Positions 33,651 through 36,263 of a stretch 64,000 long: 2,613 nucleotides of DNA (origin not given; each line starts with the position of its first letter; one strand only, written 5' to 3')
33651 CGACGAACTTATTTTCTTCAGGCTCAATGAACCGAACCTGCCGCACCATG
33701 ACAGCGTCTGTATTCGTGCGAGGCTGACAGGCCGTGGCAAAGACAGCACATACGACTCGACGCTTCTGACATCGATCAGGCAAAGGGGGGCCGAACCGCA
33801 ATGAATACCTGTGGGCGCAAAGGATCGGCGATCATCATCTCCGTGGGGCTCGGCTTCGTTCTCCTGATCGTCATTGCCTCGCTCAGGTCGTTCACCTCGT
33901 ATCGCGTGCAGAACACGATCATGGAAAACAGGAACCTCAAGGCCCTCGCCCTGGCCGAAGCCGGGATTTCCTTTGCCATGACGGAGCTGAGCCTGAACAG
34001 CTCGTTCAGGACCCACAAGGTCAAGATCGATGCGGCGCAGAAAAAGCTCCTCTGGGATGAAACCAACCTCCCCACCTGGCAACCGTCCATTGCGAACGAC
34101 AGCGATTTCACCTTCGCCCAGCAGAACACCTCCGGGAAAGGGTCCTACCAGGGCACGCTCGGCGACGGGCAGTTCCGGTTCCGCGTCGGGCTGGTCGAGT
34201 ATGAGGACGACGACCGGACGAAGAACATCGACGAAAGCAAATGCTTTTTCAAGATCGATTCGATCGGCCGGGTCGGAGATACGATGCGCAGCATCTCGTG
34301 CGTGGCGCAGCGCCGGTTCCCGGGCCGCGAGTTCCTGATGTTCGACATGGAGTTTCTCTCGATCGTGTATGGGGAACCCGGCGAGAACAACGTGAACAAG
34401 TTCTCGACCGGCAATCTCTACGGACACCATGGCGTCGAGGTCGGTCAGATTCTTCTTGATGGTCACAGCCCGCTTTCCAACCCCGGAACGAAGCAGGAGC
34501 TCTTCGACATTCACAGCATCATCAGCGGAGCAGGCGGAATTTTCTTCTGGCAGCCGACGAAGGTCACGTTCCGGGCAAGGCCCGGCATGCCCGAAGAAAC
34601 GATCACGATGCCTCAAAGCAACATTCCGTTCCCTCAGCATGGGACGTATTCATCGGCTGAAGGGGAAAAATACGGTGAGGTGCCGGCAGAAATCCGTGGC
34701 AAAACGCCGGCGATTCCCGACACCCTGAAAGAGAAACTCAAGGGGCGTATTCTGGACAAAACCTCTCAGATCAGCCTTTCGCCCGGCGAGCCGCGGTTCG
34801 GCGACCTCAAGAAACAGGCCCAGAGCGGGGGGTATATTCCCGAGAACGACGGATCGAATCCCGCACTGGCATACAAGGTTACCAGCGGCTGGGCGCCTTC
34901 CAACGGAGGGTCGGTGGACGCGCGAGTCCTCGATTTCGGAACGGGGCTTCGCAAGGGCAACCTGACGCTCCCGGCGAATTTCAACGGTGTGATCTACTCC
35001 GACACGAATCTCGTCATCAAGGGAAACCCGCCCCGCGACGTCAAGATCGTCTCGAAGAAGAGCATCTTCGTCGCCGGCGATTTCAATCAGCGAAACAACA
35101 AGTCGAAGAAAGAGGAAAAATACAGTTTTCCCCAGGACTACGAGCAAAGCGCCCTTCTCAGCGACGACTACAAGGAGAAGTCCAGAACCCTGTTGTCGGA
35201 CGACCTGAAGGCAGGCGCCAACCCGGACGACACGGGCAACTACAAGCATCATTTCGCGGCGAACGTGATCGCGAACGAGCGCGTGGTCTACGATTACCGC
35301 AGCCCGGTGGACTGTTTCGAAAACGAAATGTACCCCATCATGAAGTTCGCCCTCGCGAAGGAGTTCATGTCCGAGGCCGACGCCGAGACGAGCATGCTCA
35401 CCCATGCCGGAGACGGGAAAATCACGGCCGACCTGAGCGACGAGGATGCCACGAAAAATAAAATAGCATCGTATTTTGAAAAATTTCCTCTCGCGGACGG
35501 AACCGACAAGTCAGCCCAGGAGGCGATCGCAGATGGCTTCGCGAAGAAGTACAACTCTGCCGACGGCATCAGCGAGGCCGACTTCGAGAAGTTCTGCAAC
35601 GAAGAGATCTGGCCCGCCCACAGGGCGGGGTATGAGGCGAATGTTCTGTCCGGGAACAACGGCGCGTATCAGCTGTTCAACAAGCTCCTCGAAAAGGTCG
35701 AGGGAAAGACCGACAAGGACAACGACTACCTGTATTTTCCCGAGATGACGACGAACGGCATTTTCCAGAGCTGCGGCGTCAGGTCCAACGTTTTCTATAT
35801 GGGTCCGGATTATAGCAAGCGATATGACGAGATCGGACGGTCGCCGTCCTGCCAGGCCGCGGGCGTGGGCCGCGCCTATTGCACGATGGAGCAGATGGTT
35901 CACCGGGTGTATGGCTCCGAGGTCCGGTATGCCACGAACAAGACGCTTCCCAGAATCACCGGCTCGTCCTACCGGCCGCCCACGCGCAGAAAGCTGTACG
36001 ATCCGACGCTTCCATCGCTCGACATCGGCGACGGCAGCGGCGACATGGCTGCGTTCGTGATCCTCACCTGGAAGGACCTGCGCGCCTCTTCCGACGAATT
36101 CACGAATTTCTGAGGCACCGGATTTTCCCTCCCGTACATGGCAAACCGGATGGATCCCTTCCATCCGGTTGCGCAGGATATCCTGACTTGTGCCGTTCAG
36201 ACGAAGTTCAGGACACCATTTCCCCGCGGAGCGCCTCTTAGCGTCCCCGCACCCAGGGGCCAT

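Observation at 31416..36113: NamZ-like DUF1343 gene co-transcribed (ATGA overlaps) with three prepilin-type proteins including a 770-aa PilX/GspK-like giant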

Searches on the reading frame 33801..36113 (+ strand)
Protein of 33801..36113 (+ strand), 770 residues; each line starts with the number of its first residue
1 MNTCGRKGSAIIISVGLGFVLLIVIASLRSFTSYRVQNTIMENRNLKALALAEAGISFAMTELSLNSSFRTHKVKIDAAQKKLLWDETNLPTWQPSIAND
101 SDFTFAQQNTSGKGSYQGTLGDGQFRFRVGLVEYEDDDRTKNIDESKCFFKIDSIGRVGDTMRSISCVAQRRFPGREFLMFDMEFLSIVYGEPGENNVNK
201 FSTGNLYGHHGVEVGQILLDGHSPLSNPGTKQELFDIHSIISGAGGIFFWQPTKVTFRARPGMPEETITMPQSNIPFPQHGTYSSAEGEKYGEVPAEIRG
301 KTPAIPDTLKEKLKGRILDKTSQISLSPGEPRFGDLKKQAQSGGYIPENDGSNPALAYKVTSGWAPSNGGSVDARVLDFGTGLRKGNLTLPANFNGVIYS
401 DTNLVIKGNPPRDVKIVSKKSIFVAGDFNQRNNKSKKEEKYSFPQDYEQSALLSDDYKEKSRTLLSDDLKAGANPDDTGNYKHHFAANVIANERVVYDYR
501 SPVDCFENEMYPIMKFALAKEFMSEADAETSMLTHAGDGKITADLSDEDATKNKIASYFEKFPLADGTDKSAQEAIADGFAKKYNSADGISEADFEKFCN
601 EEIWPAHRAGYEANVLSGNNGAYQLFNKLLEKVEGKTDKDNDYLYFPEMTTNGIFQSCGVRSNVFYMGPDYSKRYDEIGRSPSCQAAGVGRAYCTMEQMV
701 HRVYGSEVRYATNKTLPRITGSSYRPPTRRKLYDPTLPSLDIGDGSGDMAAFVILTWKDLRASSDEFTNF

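Call 8: search_protein_families(library=pfam, proteins=[window:33801-36113:+], max_evalue=0.1)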
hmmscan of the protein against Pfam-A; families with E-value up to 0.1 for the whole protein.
window:33801-36113:+ (770 aa): 1 family
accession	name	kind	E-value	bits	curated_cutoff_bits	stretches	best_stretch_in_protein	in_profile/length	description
PF11200.13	DUF2981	-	0.049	13.6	27.2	1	474-573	118-217/352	Protein of unknown function (DUF2981)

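Call 9: search_protein_families(library=ncbifam, proteins=[window:33801-36113:+], max_evalue=0.1)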
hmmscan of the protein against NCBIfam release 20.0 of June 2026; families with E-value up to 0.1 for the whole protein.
window:33801-36113:+ (770 aa): 0 families

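Call 15: find_homologous_proteins(query=window:33801-36113:+, max_evalue=0.001)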
Query window:33801-36113:+ (770 aa): 79 proteins with E <= 0.001 among 8000 candidates.
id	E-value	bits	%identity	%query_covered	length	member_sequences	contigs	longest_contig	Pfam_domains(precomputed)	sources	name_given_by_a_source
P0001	0.0e+0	1608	89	99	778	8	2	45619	-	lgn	-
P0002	0.0e+0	1574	88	99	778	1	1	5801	-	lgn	-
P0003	0.0e+0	1277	72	99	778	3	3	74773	-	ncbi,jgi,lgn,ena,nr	ncbi:MAG TPA: hypothetical protein PLP29_11015 [Candidatus Ozemobacteraceae bacterium]|nr:hypothetic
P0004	0.0e+0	1252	71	99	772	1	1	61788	-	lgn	-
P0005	5.5e-222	757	48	99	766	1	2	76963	-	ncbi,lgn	-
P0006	3.2e-219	748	50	99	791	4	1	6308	-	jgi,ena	-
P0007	1.0e-218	747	48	99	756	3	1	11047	-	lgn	-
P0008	7.7e-218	744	48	99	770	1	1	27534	-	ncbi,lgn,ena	-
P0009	3.5e-208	712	46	99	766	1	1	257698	-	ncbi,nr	ncbi:MAG: hypothetical protein HQM08_03570 [Candidatus Riflebacteria bacterium]|nr:hypothetical prot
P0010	5.2e-206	705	46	98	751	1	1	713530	-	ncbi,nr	ncbi:MAG: hypothetical protein HQM10_01430 [Candidatus Riflebacteria bacterium]|nr:hypothetical prot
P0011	2.9e-203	695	45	99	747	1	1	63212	-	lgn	-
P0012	4.5e-200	685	44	99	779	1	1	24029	-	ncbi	ncbi:MAG: hypothetical protein ACQETH_08180 [Candidatus Rifleibacteriota bacterium]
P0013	1.8e-197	676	44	99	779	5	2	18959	-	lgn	-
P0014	2.6e-196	672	46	99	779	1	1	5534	-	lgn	-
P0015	2.7e-195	669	44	100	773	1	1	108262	-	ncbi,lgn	ncbi:MAG: hypothetical protein Kow0029_16280 [Candidatus Rifleibacteriota bacterium]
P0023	7.1e-187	641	44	99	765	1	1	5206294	-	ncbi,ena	-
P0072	2.5e-137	477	37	99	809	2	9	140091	-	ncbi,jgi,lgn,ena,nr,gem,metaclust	ncbi:MAG: hypothetical protein GX221_06065 [Candidatus Riflebacteria bacterium]|nr:hypothetical prot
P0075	1.6e-97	346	32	99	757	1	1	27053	-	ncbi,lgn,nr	ncbi:hypothetical protein KBA41_02210 [Candidatus Ozemobacteraceae bacterium]|nr:hypothetical protei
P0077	3.1e-90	322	35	70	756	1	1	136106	-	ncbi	-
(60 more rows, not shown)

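Call 17: find_encoding_contigs(protein=P0023, flank=10000, max_places=2)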
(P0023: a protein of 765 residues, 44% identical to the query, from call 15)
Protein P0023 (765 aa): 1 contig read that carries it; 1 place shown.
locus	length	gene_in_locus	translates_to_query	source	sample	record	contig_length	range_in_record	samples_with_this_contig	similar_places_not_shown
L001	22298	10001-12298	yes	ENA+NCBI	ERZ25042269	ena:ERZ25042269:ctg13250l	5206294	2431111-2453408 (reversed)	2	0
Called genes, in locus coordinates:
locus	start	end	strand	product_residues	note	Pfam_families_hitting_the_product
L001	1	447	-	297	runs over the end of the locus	PF00348:polyprenyl_synt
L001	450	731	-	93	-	PF02609:Exonuc_VII_S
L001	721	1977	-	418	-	PF13742:tRNA_anti_2, PF01336:tRNA_anti-codon, PF02601:Exonuc_VII_L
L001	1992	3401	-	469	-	PF00289:Biotin_carb_N, PF02786:CPSase_L_D2, PF02222:ATP-grasp, PF07478:Dala_Dala_lig_C, PF02785:Biotin_carb_C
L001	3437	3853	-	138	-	-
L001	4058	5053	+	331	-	-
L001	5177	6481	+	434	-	PF00515:TPR_1 (faint), PF07719:TPR_2 (faint), PF14559:TPR_19 (weak)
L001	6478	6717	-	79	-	-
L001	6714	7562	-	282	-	PF01875:Memo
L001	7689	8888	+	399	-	PF07075:NamZ_N, PF20732:NamZ_C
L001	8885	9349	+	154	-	-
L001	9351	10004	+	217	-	PF07963:N_methyl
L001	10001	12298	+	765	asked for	-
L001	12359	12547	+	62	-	-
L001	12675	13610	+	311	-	PF01739:CheR, PF08242:Methyltransf_12 (faint)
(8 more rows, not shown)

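Call 18: find_encoding_contigs(protein=P0010, flank=10000, max_places=2)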
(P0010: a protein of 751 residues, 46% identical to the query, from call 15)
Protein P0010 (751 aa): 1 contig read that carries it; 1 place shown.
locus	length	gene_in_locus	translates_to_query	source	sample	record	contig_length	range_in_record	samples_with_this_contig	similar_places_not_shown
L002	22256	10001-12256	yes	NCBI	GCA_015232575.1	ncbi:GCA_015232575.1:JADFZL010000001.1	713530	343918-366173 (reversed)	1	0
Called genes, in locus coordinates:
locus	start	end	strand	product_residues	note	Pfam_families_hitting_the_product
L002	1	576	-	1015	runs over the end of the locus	PF00669:Flagellin_N, PF07196:Flagellin_IN (faint), PF00700:Flagellin_C (weak)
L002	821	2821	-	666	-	PF00460:Flg_bb_rod (weak), PF22638:FlgK_D1, PF06429:Flg_bbr_C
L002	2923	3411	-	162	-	PF05130:FlgN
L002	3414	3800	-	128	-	PF04316:FlgM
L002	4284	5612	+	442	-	-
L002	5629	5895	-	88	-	-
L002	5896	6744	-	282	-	PF01875:Memo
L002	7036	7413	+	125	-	PF13366:PDDEXK_3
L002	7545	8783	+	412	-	PF07075:NamZ_N, PF20732:NamZ_C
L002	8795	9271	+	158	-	-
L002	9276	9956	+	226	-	PF07963:N_methyl (weak)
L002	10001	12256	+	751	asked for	-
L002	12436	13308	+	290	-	-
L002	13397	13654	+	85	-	-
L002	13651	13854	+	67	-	-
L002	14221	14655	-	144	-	PF00072:Response_reg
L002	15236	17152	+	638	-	-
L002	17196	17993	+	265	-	PF00535:Glycos_transf_2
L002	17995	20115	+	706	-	PF00515:TPR_1 (faint), PF07719:TPR_2 (faint), PF13181:TPR_8 (faint), PF13424:TPR_12 (faint), PF13431:TPR_17 (faint), PF13432:TPR_16 (faint), PF14559:TPR_19 (faint)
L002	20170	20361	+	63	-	-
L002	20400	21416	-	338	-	PF04055:Radical_SAM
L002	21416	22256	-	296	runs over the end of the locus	PF00072:Response_reg, PF13581:HATPase_c_2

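Call 19: find_encoding_contigs(protein=P0072, flank=10000, max_places=2)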
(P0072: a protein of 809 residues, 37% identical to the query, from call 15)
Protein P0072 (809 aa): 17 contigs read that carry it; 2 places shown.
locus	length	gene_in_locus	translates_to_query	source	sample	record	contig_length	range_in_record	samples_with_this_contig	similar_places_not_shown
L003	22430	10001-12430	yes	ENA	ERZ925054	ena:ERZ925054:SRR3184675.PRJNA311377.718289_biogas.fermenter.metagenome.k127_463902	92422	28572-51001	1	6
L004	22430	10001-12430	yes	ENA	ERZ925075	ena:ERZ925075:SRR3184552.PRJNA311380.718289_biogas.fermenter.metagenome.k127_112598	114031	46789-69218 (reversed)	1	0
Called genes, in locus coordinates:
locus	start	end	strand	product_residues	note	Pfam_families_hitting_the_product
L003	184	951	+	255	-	-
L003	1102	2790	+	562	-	PF05157:MshEN, PF00437:T2SSE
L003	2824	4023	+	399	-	PF28597:T2SSF_N (weak), PF00482:T2SSF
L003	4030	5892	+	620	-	PF00884:Sulfatase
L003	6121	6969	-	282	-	PF06347:SH3_4 (faint), PF08239:SH3_3 (weak)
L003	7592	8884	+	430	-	PF07075:NamZ_N, PF20732:NamZ_C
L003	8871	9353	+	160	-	-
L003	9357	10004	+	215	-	PF07963:N_methyl (weak)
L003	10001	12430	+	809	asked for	-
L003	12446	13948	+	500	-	-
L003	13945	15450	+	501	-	-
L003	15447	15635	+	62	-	-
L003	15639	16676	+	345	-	PF01739:CheR, PF08242:Methyltransf_12 (weak), PF08241:Methyltransf_11 (faint), PF13649:Methyltransf_25 (faint)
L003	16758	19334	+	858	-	-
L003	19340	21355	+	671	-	PF13620:CarboxypepD_reg (faint), PF00041:fn3 (faint), PF16656:Pur_ac_phosph_N, PF28492:Beta_helix_4 (faint), PF05048:NosD (faint), PF13229:Beta_helix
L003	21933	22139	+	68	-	PF04964:Flp_Fap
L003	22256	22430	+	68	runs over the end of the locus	-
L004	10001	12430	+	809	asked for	-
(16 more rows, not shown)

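Call 20: find_encoding_contigs(protein=P0075, flank=10000, max_places=2)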
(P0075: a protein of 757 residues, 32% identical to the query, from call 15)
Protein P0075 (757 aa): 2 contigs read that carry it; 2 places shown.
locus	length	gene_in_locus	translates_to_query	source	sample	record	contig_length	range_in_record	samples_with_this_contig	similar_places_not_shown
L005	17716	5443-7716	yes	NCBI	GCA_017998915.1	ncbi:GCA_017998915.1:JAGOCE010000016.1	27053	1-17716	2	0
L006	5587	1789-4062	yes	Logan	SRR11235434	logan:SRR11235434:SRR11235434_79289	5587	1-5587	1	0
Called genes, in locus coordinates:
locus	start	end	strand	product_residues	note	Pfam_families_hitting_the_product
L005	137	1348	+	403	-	PF18566:Ldi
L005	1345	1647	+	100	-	-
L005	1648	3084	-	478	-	PF01266:DAO (weak), PF01494:FAD_binding_3 (faint), PF12831:FAD_oxidored (faint), PF13450:NAD_binding_8, PF01593:Amino_oxidase, PF03275:GLF (faint)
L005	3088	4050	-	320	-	-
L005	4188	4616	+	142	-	-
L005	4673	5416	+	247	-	-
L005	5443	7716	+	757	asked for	-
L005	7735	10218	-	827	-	PF13646:HEAT_2 (faint)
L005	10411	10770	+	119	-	PF01740:STAS (weak)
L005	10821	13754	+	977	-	PF13646:HEAT_2 (weak)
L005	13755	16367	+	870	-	-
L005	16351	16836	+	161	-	-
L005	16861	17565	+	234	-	PF07963:N_methyl (weak)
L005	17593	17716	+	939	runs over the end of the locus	-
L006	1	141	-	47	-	?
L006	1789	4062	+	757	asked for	-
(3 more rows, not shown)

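Call 21: find_encoding_contigs(protein=P0077, flank=10000, max_places=2)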
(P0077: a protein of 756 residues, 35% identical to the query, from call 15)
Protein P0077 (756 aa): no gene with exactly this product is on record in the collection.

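Call 24: find_related_loci(query=A1, collection=genome_contigs, flank=10000)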
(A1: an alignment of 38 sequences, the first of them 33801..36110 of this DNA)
Query A1 (770 aa) in genome_contigs; peptide patterns used: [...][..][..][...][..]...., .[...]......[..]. (x = any residue, [..] = any of these).
442 stretches matched a pattern; 92 encode a relative of the query (tblastn E <= 1e-3); the best 80 are kept; 77 distinct loci.
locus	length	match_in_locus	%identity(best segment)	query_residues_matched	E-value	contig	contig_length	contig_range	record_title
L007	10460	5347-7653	89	5-770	0e+0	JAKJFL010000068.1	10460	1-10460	MAG: Candidatus Riflebacteria bacterium isolate UR.bin127 UR_contig_18819, whole genome shotgun sequence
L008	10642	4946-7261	90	2-770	0e+0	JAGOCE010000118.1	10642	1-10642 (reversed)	Candidatus Ozemobacteraceae bacterium isolate Go_SlDig_bin_287 Go_SlDig_18960_length_10642_cov_6.731146, whole genome sh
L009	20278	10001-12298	72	6-770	0e+0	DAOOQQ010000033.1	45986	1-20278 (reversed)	MAG TPA_asm: Candidatus Ozemobacteraceae bacterium isolate AMR_MDS_2567 NODE_878_length_45986_cov_7.363785, whole genome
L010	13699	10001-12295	69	6-770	0e+0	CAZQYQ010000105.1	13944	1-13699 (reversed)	MAG TPA_asm: uncultured bacterium isolate SRP089250_co1_29 genome assembly, contig: NODE_7699_length_13944_cov_4.215350,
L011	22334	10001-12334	71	1-770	0e+0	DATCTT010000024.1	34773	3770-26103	MAG TPA_asm: Candidatus Ozemobacteraceae bacterium isolate SMAG_U7338 k141_25785, whole genome shotgun sequence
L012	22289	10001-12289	48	6-770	0e+0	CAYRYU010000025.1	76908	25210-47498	MAG TPA_asm: uncultured bacterium isolate binchicken_co66_92 genome assembly, contig: NODE_633_length_76908_cov_20.20619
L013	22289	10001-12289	48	6-770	0e+0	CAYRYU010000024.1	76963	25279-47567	MAG TPA_asm: uncultured bacterium isolate binchicken_co66_92 genome assembly, contig: NODE_631_length_76963_cov_20.21319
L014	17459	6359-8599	49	6-770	0e+0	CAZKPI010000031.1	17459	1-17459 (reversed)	MAG TPA_asm: uncultured bacterium isolate binchicken_co135_42 genome assembly, contig: NODE_5056_length_17459_cov_2.9762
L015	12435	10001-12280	48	7-770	0e+0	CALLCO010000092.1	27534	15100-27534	MAG: Candidatus Ozemobacteraceae bacterium isolate N1_Bin_METABAT__69_1 genome assembly, contig: c_000001729238, whole g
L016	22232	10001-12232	46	6-770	0e+0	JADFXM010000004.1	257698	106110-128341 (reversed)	MAG: Candidatus Riflebacteria bacterium isolate nDJH14bin3 nDJH14_bin3_NODE_4_length_257698_cov_103.733641, whole genome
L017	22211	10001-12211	46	8-765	0e+0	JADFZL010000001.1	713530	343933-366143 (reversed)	MAG: Candidatus Riflebacteria bacterium isolate nHGRbin4 nHGR_bin4_NODE_1_length_713530_cov_21.977155, whole genome shot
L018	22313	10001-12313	44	6-770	0e+0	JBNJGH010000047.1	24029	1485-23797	MAG: Candidatus Rifleibacteriota bacterium isolate Y22_45dBSe2.bin.2 NODE_1264_length_24029_cov_12.009361, whole genome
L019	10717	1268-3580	44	6-770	0e+0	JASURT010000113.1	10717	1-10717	MAG: Candidatus Ozemobacter sp. isolate DJKA78_ANT-KO_bin.22 scaffold_1902, whole genome shotgun sequence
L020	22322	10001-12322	43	6-770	0e+0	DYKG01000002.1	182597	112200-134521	MAG TPA_asm: Candidatus Methylomirabilis sp. isolate SulCav_AS07-7_4_47_145 SulCav_AS07_7_25_length_182597_cov_87_403869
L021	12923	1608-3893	43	6-770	0e+0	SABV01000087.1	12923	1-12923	MAG: Erysipelotrichia bacterium isolate INTA.CYC.134 contig-100_4154, whole genome shotgun sequence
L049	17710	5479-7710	33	6-768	7e-103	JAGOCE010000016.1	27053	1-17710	Candidatus Ozemobacteraceae bacterium isolate Go_SlDig_bin_287 Go_SlDig_4853_length_27053_cov_7.075949, whole genome sho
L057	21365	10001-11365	24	7-532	3e-21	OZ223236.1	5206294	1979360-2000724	MAG: Candidatus Ozemobacteraceae bacterium isolate 4ee0fdf2-fbb4-4151-bfa0-813162405533 genome assembly, chromosome: 2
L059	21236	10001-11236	25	142-529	1e-19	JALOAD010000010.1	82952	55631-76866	MAG: Candidatus Muiribacterium halophilum isolate SO_2017_LW2 bin 137 scaffold_183_c1_LW138R_2017, whole genome shotgun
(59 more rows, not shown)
